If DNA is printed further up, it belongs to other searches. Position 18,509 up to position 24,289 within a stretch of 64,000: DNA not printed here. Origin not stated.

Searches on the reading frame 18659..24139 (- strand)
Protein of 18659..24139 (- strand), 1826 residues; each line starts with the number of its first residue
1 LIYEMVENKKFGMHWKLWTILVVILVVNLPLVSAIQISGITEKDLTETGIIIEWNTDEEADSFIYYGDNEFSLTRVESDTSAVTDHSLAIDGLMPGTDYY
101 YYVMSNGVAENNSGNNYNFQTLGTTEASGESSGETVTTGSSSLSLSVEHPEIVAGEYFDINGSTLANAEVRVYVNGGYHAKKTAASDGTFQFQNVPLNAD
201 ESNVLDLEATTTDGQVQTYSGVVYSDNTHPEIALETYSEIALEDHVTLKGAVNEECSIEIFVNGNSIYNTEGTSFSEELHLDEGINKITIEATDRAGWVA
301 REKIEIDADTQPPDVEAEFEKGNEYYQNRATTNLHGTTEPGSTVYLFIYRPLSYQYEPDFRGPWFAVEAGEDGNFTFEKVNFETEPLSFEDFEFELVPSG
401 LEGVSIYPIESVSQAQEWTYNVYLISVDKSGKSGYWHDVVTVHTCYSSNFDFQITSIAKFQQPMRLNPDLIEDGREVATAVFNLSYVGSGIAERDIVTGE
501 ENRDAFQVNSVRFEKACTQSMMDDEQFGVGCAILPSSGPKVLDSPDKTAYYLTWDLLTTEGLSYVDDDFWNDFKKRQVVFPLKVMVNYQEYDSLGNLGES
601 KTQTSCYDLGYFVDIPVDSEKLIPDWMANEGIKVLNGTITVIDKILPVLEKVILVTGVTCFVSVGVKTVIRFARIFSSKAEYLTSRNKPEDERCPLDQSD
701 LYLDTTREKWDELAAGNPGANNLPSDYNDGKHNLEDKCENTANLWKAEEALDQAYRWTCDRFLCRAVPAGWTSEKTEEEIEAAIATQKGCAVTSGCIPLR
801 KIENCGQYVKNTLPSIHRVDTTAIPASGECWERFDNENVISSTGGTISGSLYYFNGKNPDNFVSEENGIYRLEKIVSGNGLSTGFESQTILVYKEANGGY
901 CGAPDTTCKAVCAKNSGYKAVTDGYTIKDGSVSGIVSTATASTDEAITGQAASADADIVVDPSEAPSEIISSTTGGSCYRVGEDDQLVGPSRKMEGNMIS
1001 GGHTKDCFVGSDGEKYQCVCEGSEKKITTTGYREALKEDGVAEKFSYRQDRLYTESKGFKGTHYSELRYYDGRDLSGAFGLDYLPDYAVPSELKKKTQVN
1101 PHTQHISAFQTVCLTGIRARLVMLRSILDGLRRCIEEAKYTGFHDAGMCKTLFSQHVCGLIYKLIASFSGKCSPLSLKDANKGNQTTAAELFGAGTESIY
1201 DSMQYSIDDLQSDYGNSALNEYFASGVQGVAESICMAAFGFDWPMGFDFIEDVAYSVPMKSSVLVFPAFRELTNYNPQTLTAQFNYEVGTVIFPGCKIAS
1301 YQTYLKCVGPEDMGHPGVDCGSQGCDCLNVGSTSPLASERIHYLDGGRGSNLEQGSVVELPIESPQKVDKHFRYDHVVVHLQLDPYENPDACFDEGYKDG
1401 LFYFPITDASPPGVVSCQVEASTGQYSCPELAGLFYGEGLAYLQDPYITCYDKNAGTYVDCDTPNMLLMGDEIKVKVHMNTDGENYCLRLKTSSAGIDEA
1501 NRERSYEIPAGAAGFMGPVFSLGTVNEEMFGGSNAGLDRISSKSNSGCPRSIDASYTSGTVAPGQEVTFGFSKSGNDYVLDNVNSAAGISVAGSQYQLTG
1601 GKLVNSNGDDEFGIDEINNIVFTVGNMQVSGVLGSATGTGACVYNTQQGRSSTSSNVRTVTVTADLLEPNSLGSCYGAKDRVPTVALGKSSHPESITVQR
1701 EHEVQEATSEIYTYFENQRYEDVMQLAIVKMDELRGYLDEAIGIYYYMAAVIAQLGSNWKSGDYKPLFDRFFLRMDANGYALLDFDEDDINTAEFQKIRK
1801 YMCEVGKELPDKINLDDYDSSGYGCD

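Call 78: search_protein_families(library=pfam, max_evalue=0.00001, proteins=[window:18659-24139:-])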
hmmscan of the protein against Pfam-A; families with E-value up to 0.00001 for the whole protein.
window:18659-24139:- (1826 aa): 2 families
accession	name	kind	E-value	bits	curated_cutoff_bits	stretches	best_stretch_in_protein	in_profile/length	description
PF09136.16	Glucodextran_B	-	2.3e-11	43.9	27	1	244-309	17-82/83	Glucodextranase, domain B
PF16656.11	Pur_ac_phosph_N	-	6.1e-07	30.3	30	1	44-121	10-93/93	Purple acid Phosphatase, N-terminal domain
